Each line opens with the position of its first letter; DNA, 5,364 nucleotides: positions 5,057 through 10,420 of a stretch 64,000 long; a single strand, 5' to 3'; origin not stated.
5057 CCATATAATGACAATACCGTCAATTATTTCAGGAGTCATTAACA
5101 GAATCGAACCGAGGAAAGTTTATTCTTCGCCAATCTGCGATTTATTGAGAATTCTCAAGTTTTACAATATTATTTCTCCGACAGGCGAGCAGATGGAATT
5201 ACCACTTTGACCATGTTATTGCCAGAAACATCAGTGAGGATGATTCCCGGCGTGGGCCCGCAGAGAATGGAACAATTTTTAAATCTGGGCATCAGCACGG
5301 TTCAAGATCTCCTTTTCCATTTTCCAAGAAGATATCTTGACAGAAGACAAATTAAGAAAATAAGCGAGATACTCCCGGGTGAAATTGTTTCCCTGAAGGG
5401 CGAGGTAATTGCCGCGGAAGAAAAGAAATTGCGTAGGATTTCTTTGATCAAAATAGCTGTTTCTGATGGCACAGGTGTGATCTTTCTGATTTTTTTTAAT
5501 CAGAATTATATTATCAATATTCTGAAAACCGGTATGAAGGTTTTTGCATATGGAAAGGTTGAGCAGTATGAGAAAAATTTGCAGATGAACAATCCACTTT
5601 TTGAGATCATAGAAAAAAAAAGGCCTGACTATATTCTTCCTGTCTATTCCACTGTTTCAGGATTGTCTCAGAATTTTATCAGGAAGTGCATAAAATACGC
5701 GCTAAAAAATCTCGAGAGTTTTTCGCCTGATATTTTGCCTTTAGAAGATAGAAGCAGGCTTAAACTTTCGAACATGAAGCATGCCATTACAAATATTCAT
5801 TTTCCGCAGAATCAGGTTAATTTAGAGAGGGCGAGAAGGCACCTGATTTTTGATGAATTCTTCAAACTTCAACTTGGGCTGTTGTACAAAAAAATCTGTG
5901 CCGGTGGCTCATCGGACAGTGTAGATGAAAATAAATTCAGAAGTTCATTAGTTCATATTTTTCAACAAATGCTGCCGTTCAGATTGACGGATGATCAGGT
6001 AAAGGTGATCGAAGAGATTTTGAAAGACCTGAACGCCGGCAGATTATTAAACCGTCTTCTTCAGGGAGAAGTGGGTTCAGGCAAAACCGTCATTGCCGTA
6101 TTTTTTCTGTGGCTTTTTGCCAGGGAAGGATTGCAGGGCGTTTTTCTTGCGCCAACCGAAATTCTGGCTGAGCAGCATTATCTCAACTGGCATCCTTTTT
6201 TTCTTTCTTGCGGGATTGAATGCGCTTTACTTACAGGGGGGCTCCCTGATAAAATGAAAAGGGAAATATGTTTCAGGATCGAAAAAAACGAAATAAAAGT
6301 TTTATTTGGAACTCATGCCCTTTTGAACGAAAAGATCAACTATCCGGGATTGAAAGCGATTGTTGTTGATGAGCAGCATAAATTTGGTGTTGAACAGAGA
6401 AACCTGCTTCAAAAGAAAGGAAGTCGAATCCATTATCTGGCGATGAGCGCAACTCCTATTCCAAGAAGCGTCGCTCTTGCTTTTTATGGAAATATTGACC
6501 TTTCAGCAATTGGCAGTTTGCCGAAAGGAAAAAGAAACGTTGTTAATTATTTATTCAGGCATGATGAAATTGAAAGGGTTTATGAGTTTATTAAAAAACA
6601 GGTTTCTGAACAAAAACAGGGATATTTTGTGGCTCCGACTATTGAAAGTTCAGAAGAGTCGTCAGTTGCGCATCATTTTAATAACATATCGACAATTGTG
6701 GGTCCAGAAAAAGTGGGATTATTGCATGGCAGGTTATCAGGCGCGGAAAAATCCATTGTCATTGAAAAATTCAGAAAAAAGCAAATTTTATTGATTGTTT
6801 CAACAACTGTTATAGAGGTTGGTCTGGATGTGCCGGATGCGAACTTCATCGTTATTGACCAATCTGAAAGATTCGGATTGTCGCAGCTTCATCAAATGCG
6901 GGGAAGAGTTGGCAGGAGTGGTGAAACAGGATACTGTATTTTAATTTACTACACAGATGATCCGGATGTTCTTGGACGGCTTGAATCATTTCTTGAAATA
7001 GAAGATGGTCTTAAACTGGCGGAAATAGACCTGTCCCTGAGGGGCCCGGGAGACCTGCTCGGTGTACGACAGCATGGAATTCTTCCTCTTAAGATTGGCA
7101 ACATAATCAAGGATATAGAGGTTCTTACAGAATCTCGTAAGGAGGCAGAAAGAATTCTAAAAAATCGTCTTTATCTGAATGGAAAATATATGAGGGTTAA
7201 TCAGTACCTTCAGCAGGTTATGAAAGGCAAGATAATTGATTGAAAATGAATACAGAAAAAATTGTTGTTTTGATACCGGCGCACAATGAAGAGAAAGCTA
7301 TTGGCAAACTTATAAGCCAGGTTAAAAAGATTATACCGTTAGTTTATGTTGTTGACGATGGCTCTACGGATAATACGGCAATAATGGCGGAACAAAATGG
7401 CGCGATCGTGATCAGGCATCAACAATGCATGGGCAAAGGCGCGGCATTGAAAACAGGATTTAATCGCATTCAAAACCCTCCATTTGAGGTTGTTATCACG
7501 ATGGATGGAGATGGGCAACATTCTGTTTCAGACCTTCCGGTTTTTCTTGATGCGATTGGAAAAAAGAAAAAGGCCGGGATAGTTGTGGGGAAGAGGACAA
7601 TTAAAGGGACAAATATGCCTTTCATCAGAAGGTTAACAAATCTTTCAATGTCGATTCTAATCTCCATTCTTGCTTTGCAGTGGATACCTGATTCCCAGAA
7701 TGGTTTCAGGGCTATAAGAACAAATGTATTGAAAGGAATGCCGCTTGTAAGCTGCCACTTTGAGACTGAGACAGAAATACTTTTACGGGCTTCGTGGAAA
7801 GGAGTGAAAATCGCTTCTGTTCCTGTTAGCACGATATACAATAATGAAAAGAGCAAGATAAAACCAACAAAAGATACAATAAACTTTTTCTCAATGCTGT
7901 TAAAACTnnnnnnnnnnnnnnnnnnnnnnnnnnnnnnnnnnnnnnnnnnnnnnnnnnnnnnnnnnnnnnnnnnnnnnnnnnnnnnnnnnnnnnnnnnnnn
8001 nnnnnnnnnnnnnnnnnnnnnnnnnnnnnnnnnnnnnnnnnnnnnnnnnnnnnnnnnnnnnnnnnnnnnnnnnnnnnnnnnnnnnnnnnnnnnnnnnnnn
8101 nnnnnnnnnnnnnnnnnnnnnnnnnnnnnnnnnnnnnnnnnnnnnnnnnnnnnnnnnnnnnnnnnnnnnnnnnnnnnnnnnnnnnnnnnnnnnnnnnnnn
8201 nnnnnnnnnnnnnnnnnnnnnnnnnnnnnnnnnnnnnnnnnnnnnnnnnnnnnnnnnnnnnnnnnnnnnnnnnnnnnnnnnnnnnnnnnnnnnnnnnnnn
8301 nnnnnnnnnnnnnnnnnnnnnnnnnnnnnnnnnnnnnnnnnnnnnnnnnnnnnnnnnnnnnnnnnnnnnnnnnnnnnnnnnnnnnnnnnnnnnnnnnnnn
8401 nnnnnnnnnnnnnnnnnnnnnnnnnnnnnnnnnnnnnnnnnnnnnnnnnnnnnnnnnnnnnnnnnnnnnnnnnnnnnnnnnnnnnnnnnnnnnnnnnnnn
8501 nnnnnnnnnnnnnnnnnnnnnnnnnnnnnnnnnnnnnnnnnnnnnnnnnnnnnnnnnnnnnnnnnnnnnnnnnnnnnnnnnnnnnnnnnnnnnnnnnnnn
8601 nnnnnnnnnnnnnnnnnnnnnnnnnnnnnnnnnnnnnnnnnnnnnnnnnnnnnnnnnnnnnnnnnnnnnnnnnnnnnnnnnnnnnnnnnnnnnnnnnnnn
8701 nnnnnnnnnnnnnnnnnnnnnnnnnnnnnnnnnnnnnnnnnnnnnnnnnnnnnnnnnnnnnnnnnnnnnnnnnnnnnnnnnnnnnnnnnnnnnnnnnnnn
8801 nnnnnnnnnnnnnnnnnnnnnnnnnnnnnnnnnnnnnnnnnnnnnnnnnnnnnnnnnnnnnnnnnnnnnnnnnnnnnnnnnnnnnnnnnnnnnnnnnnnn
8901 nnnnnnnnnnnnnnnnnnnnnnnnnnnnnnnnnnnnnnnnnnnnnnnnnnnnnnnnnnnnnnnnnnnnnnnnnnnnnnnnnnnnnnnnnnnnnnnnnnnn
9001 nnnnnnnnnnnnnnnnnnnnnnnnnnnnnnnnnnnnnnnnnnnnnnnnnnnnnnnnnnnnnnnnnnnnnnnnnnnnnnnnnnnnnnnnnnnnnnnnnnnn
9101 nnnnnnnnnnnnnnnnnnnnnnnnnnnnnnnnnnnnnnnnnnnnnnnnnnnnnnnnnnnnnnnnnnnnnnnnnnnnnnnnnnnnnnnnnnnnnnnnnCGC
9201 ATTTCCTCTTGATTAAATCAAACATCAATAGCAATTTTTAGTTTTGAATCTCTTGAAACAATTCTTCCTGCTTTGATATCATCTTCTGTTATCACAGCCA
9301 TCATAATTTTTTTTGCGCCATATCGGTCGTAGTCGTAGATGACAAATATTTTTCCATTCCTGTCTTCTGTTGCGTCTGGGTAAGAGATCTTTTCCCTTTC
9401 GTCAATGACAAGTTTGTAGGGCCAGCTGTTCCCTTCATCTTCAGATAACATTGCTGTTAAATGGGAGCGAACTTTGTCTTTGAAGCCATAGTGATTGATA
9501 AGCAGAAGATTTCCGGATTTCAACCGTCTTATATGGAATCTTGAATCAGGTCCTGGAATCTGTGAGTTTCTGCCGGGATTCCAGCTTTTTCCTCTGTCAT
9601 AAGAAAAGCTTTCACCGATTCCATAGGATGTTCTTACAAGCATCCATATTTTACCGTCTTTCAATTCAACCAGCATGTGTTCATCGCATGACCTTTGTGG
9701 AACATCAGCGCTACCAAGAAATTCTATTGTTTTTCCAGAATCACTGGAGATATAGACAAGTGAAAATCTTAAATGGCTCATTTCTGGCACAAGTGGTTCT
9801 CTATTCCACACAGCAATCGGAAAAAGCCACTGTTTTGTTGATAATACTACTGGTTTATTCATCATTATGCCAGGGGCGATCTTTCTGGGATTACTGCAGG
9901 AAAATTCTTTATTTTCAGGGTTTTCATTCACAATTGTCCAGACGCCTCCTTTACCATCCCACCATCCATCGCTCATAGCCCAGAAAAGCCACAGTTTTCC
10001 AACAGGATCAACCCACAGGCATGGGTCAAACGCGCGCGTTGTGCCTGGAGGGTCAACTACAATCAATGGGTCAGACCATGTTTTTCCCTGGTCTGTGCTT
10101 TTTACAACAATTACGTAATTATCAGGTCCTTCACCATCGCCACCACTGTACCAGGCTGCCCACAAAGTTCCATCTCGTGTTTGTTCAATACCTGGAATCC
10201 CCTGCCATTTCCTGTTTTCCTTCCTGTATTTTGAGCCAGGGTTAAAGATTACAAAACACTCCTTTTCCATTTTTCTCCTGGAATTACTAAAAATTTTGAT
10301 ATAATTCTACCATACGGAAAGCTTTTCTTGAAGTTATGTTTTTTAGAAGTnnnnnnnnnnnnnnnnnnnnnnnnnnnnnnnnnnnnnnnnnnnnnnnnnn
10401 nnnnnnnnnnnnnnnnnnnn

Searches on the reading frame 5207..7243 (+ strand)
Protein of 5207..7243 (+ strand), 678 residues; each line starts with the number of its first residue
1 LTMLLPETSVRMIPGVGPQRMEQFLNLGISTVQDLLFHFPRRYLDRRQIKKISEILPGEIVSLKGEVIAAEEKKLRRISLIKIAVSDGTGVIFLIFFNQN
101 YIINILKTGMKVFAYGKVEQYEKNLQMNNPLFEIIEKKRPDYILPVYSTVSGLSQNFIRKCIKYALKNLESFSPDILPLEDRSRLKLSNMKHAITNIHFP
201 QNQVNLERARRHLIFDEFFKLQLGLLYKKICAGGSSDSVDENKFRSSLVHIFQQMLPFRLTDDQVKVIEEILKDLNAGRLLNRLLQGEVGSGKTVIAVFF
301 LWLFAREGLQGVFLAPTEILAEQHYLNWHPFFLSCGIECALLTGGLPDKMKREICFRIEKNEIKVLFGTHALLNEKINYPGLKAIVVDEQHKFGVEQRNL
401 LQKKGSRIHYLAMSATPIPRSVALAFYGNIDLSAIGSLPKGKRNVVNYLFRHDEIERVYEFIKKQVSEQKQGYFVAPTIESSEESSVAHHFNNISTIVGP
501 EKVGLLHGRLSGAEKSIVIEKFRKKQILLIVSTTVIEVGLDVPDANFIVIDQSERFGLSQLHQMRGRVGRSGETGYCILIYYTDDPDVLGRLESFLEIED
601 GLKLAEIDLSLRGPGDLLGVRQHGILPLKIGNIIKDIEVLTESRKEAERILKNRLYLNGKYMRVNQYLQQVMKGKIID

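Call 14: search_protein_families(library=pfam, proteins=[window:5207-7243:+], max_evalue=0.001)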
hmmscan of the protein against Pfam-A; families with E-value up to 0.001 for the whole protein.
window:5207-7243:+ (678 aa): 7 families
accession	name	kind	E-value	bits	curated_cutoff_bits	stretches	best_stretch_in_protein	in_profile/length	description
PF17191.10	RecG_wedge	-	7.7e-36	123.6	23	1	11-166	3-159/162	RecG wedge domain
PF00270.35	DEAD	-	1.2e-21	77.6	26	1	261-422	1-164/167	DEAD/DEAH box helicase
PF00271.37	Helicase_C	-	6.2e-20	71.9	23.5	1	456-572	4-110/110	Helicase conserved C-terminal domain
PF04851.21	ResIII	-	2.5e-14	53.9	22.5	1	259-417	3-162/164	Type III restriction enzyme, res subunit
PF19833.4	RecG_dom3_C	-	5e-13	49.3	26.8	1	599-676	2-81/87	ATP-dependent DNA helicase RecG, domain 3, C-terminal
PF01336.31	tRNA_anti-codon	-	2.8e-06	27.6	27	1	61-134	1-74/75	OB-fold nucleic acid binding domain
PF22590.2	Cas3-like_C_2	-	0.00023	21.8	27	1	500-571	29-104/106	CRISPR-associated nuclease/helicase Cas3, C-terminal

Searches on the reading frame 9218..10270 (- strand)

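Call 14: search_protein_families(library=pfam, proteins=[window:9218-10270:-], max_evalue=0.001)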
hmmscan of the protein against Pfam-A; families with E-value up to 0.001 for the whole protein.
window:9218-10270:- (350 aa): 5 families
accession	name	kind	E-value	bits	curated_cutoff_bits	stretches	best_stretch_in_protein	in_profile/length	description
PF13088.12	BNR_2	-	1.2e-30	107.3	31.4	1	34-310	1-277/277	BNR repeat-like domain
PF04616.20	Glyco_hydro_43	-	5.6e-07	29.6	32.2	1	45-112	87-152/288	Glycosyl hydrolases family 43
PF02012.26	BNR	-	3.8e-05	23.5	27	0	58-66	3-11/12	BNR/Asp-box repeat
PF15902.12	Sortilin-Vps10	-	9e-05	21.9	33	1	172-332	3-157/446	Sortilin, neurotensin receptor 3,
PF13859.12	BNR_3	-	9.7e-05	22.3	27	0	163-232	149-212/308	BNR repeat-like domain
